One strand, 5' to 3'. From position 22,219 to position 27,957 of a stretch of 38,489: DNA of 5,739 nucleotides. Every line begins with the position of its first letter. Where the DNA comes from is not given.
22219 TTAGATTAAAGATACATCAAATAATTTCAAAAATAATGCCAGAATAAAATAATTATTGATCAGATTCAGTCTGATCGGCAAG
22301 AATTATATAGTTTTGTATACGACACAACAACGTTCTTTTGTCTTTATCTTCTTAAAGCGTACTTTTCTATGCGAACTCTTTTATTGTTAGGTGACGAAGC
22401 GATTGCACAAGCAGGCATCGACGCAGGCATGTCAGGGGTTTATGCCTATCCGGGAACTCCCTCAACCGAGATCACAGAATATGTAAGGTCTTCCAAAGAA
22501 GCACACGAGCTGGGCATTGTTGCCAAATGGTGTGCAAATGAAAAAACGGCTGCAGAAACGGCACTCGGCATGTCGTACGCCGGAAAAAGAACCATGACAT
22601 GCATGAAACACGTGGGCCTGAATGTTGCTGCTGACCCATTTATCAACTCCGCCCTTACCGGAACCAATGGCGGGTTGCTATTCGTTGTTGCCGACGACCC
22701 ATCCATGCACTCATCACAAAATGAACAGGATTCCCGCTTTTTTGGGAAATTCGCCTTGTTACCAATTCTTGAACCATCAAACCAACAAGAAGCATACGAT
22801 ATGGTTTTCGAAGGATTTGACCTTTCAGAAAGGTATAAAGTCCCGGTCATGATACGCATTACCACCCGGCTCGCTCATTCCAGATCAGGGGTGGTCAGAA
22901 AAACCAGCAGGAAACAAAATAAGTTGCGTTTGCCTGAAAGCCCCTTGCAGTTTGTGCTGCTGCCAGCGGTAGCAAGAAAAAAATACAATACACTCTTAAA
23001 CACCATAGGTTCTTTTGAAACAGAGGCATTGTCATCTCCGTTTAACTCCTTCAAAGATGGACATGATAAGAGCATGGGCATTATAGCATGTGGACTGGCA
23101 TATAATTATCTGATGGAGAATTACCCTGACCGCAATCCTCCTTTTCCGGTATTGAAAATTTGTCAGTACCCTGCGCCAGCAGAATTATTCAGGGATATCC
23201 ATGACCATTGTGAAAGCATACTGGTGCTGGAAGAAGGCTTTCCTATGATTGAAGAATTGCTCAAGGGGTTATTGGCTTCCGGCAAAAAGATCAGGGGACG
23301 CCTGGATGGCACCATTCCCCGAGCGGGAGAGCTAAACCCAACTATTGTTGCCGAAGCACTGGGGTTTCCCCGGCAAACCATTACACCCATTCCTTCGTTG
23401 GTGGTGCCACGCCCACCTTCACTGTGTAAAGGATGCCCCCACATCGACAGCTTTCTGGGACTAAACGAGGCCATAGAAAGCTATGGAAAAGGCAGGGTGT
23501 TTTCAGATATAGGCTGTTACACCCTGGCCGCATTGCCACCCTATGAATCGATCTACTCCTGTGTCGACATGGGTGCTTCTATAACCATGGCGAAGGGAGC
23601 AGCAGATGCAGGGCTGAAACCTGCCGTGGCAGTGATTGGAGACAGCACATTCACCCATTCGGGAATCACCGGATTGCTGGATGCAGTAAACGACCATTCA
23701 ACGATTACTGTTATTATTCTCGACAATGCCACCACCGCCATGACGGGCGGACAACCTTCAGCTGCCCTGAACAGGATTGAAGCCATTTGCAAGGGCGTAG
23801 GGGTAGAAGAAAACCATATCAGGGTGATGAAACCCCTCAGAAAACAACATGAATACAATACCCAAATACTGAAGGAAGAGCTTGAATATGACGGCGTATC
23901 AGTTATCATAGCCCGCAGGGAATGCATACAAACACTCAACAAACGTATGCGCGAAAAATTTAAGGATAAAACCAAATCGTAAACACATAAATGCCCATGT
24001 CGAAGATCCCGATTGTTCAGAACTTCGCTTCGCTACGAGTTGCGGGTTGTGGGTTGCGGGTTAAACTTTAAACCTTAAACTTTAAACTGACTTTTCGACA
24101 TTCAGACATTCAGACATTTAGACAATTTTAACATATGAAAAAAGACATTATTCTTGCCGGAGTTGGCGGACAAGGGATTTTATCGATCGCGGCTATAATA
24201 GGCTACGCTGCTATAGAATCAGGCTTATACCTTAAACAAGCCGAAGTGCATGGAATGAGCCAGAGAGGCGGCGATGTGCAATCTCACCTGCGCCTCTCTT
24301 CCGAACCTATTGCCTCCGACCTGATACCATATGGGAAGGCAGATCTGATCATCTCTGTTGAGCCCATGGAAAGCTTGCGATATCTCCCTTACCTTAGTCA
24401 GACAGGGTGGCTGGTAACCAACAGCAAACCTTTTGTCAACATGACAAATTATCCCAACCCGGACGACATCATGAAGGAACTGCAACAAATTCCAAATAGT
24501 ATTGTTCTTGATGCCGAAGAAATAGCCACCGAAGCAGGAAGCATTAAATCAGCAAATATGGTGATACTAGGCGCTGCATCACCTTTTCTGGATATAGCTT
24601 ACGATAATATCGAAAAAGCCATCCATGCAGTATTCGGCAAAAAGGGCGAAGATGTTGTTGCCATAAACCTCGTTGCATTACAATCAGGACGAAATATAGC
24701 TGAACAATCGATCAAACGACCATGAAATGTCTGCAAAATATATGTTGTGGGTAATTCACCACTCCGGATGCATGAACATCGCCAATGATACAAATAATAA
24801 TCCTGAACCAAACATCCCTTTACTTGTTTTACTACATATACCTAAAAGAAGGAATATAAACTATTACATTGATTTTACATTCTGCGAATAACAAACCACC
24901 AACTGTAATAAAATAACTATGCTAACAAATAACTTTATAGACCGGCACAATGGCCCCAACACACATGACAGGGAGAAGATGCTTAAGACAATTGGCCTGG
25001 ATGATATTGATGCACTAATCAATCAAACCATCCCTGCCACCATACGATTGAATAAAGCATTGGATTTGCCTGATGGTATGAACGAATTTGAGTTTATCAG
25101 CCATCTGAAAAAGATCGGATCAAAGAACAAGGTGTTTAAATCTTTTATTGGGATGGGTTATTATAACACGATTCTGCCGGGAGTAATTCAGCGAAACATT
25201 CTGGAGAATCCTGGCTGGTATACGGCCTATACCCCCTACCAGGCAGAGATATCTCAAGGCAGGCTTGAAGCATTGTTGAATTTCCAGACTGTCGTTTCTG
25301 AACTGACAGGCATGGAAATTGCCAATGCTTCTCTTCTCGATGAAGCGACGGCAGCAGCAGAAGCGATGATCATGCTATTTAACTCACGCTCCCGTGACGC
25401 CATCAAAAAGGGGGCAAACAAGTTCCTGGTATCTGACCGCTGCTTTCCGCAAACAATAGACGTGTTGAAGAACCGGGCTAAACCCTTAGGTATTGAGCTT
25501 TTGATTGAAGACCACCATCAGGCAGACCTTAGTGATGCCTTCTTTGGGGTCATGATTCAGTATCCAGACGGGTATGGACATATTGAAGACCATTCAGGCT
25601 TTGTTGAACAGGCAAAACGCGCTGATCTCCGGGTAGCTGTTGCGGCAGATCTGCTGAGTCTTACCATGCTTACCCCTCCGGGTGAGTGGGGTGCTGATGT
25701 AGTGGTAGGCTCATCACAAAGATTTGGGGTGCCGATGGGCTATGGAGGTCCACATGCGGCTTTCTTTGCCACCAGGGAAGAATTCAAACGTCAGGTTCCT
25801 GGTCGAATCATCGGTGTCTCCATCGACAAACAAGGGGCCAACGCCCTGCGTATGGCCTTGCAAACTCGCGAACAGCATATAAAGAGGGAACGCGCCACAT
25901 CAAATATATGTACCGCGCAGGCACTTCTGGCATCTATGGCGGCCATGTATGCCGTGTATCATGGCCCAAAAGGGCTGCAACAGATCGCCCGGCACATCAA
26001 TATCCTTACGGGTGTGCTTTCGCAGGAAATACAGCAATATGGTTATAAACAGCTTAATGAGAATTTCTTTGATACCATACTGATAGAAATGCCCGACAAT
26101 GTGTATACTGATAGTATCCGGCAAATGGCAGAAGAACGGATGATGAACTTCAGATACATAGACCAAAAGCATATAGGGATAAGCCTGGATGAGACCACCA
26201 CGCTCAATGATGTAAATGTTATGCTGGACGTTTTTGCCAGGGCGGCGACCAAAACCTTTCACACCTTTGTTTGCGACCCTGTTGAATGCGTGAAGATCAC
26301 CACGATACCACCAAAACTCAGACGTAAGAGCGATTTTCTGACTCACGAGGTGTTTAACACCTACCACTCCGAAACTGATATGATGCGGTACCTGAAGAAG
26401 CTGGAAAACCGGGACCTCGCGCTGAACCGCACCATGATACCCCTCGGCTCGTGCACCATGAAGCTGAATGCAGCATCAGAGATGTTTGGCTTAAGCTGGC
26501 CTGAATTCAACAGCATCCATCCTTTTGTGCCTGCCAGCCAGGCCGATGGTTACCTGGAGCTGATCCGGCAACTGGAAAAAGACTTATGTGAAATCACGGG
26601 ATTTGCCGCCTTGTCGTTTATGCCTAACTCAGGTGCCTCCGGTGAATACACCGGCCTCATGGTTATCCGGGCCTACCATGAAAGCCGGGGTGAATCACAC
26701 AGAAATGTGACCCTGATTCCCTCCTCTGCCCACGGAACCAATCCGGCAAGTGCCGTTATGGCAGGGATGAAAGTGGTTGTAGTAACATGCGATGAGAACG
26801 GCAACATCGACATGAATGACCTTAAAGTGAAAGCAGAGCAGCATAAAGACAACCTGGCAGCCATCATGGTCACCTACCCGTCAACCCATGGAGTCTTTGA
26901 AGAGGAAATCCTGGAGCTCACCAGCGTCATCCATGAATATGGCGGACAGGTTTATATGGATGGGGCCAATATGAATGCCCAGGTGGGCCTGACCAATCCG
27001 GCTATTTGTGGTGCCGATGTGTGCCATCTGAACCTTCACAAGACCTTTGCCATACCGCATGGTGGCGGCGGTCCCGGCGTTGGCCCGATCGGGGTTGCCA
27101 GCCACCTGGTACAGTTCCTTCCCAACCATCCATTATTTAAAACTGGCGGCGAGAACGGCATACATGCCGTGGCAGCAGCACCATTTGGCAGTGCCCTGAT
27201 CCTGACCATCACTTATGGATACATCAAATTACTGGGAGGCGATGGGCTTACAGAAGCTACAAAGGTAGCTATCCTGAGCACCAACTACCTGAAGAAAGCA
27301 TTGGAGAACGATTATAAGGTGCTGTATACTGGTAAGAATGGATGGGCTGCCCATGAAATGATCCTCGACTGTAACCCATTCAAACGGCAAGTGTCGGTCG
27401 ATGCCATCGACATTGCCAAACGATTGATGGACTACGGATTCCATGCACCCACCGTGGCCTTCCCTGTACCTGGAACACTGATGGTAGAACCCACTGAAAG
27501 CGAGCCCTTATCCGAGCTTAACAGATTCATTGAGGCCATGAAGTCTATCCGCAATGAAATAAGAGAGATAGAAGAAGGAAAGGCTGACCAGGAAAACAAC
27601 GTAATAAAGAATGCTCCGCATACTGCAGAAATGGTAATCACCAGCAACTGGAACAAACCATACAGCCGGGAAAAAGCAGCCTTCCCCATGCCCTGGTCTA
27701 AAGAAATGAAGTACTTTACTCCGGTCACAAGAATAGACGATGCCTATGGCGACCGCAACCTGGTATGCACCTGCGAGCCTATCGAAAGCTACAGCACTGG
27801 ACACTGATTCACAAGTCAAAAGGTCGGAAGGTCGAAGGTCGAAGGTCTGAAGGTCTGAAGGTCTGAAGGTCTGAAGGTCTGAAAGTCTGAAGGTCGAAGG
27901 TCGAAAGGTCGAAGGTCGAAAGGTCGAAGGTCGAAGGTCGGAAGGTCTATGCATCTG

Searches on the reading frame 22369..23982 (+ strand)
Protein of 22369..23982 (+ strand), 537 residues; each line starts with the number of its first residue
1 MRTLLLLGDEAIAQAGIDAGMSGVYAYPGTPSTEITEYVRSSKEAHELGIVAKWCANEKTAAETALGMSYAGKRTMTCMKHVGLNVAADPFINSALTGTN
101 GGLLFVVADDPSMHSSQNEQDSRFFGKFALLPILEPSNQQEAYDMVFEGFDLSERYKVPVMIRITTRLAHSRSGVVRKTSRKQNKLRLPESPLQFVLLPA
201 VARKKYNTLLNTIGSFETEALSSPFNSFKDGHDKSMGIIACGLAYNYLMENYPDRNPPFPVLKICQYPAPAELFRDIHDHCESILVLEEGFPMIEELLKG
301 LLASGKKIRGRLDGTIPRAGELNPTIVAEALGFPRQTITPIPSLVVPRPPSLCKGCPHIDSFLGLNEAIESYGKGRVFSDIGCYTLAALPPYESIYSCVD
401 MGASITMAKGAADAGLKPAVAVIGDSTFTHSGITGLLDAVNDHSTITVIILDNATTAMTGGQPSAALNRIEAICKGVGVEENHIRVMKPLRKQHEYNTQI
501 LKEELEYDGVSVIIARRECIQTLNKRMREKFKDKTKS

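Call 24: search_protein_families(library=pfam, proteins=[window:22369-23982:+])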
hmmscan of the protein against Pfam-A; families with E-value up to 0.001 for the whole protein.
window:22369-23982:+ (537 aa): 3 families
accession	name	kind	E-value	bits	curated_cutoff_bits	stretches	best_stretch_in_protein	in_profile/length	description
PF01855.24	POR_N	-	1.3e-13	51.6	27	1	17-179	4-169/231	Pyruvate flavodoxin/ferredoxin oxidoreductase, thiamine diP-bdg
PF02775.26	TPP_enzyme_C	-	9.5e-13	48.6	21.9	1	380-469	1-98/151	Thiamine pyrophosphate enzyme, C-terminal TPP binding domain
PF02776.23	TPP_enzyme_N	-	3.6e-05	23.9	26.8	0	9-86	4-76/119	Thiamine pyrophosphate enzyme, N-terminal TPP binding domain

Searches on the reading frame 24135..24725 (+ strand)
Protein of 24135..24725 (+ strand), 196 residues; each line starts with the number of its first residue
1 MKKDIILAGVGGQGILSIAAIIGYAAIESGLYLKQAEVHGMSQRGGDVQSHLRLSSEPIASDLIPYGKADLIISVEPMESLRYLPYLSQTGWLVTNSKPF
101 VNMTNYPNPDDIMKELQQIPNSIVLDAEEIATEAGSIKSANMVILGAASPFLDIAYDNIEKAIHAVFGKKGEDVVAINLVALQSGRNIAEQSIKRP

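Call 24: search_protein_families(library=pfam, proteins=[window:24135-24725:+])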
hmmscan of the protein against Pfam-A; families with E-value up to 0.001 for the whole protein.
window:24135-24725:+ (196 aa): 1 family
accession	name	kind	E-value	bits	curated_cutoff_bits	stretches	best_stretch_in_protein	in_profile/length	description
PF01558.24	POR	-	9.3e-35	120.8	27.4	1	11-186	1-172/173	Pyruvate ferredoxin/flavodoxin oxidoreductase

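Call 52: find_encoding_contigs(protein=window:24135-24725:+, flank=4000, max_places=10)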
Protein window:24135-24725:+ (196 aa): 7 contigs read that carry it; 6 places shown.
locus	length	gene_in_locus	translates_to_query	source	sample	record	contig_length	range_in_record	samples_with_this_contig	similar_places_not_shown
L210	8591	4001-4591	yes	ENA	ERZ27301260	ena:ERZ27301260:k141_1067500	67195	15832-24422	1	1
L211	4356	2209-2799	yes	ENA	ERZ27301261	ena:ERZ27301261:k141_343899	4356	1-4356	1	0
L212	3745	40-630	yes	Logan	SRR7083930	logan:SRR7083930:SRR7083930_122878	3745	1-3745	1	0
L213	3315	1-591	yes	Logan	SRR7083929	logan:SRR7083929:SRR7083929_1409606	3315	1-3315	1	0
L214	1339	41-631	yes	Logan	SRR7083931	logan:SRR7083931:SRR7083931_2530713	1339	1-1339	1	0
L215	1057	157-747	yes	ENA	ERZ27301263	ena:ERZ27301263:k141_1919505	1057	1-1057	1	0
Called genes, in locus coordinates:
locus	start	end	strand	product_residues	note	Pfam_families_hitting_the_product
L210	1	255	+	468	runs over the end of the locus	PF07690:MFS_1, PF12832:MFS_1_like, PF07690:MFS_1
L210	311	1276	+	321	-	PF01073:3Beta_HSD, PF01370:Epimerase, PF04321:RmlD_sub_bind, PF07993:NAD_binding_4 (faint), PF16363:GDP_Man_Dehyd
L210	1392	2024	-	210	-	PF04336:ACP_PD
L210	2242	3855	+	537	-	PF01855:POR_N, PF02776:TPP_enzyme_N (faint), PF02775:TPP_enzyme_C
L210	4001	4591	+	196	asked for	PF01558:POR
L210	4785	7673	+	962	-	PF02347:GDC-P, PF01212:Beta_elim_lyase (weak), PF21478:GcvP2_C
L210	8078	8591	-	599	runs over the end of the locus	PF00501:AMP-binding, PF01442:Apolipoprotein (weak)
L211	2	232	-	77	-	?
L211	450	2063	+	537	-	PF01855:POR_N, PF02776:TPP_enzyme_N (faint), PF02775:TPP_enzyme_C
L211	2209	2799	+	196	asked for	PF01558:POR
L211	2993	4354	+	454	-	?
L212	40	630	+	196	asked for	PF01558:POR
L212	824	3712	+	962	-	PF02347:GDC-P, PF01212:Beta_elim_lyase (weak), PF21478:GcvP2_C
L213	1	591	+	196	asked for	PF01558:POR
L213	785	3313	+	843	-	?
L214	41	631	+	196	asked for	PF01558:POR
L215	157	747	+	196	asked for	PF01558:POR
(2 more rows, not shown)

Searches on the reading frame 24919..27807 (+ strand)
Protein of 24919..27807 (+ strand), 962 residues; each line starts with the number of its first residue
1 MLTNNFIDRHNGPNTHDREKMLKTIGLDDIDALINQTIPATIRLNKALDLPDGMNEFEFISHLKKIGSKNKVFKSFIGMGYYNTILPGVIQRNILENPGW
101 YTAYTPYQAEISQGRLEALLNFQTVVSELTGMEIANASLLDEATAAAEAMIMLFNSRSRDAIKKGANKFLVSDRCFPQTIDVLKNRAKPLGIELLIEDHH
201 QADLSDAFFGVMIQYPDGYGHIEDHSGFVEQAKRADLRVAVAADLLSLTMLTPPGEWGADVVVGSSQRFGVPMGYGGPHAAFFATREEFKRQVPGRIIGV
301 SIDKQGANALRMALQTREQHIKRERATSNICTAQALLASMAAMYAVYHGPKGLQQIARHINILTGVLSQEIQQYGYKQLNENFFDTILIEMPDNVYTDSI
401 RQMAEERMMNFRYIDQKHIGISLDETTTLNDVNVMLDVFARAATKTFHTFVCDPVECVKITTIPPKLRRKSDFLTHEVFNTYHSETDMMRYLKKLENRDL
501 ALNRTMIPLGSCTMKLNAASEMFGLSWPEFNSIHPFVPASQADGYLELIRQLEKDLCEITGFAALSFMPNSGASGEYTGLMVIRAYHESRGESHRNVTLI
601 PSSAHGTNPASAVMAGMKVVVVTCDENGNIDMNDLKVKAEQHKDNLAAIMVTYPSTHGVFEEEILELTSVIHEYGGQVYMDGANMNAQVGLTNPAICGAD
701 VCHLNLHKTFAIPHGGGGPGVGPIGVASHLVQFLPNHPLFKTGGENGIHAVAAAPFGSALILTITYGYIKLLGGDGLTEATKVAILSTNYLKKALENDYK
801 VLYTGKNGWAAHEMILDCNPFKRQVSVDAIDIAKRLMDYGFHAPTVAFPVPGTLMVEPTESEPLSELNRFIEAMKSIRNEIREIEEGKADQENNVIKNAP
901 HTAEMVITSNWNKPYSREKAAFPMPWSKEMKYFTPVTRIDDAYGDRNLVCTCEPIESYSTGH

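Call 7: find_related_loci(query=window:24919-27807:+, collection=genome_contigs, flank=10000)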
Query window:24919-27807:+ (962 aa) in genome_contigs; peptide patterns used: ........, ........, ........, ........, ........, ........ (x = any residue, [..] = any of these).
600 stretches matched a pattern (row limit reached: there are more); 599 encode a relative of the query (tblastn E <= 1e-3); the best 80 are kept; 80 distinct loci.
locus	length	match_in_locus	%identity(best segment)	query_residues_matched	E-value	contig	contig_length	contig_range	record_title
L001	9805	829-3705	78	1-959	0e+0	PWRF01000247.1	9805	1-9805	MAG: Bacteroidales bacterium isolate CSSed10_80 CS-Sed10-C18623, whole genome shotgun sequence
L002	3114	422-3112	79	1-897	0e+0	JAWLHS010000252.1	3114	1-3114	MAG: Bacteroidales bacterium isolate 30dZY2.bin.78 NODE_40130_length_3114_cov_5.287231, whole genome shotgun sequence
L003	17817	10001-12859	70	1-953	0e+0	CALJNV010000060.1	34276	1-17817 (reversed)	MAG: uncultured Bacteroidales bacterium isolate R1_Bin_METABAT__22_1 genome assembly, contig: c_000002119590, whole geno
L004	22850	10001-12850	69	1-950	0e+0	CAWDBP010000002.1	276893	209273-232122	MAG: uncultured Bacteroidales bacterium isolate MFD01689.bin.1.120 genome assembly, contig: contig_11683, whole genome s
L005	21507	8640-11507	68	1-958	0e+0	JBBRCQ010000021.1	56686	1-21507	MAG: Bacteroidales bacterium isolate Co_metawrap_2410 Cmw_2410_k141_22834758_length_56686_cov_21.9640, whole genome shot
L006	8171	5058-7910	69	1-951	0e+0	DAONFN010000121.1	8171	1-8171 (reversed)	MAG TPA_asm: Bacteroidales bacterium isolate AMR_MDS_3842 NODE_10150_length_8171_cov_4.453549, whole genome shotgun sequ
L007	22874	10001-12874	68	1-958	0e+0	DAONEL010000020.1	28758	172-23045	MAG TPA_asm: Bacteroidales bacterium isolate AMR_MDS_3870 NODE_1628_length_28758_cov_14.380169, whole genome shotgun seq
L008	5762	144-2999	67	1-953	0e+0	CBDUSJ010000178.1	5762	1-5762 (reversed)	MAG TPA_asm: uncultured bacterium isolate SRR21487742_binner13_Refined_23 genome assembly, contig: ERZ26661670.9596, who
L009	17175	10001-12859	67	2-954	0e+0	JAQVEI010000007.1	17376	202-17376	MAG: Lentimicrobiaceae bacterium isolate STE_131 NODE_7443_length_17376_cov_2.584034_Sandtown_E, whole genome shotgun se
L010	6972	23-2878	67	1-958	0e+0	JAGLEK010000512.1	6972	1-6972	MAG: Bacteroidales bacterium isolate SW_4_6 ROV167.bin.6.fa_512, whole genome shotgun sequence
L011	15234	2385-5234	64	1-958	0e+0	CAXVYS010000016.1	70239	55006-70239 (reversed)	MAG: Bacteroidia bacterium isolate 6e587fb1-28cf-479a-b2ce-4acc679b3bb4 genome assembly, contig: contig_16, whole genome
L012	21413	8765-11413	70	76-958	0e+0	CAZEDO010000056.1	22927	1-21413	MAG TPA_asm: uncultured Lentimicrobiaceae bacterium isolate SRP284006_co1_131 genome assembly, contig: NODE_3562_length_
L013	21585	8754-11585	63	1-950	0e+0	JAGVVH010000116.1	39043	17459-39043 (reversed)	MAG: Bacteroidetes bacterium isolate WAS_Bin_9 WAS_Bin_9_scaffold_343, whole genome shotgun sequence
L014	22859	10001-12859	63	1-958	0e+0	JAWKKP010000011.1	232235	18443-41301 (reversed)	MAG: Draconibacterium sp. isolate AC2.94 AC2.94.fa-11, whole genome shotgun sequence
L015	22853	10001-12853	63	6-961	0e+0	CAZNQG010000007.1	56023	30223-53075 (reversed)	MAG TPA_asm: uncultured Bacteroides sp. isolate SRP323688_co1_235 genome assembly, contig: NODE_1102_length_56023_cov_7.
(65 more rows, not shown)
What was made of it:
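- On Cyanobacterial STRR: The host is Bacteroidales (call 7).
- Tried and rejected: Protein similarity to Bacteroidales MAGs ruled it out (call 7).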
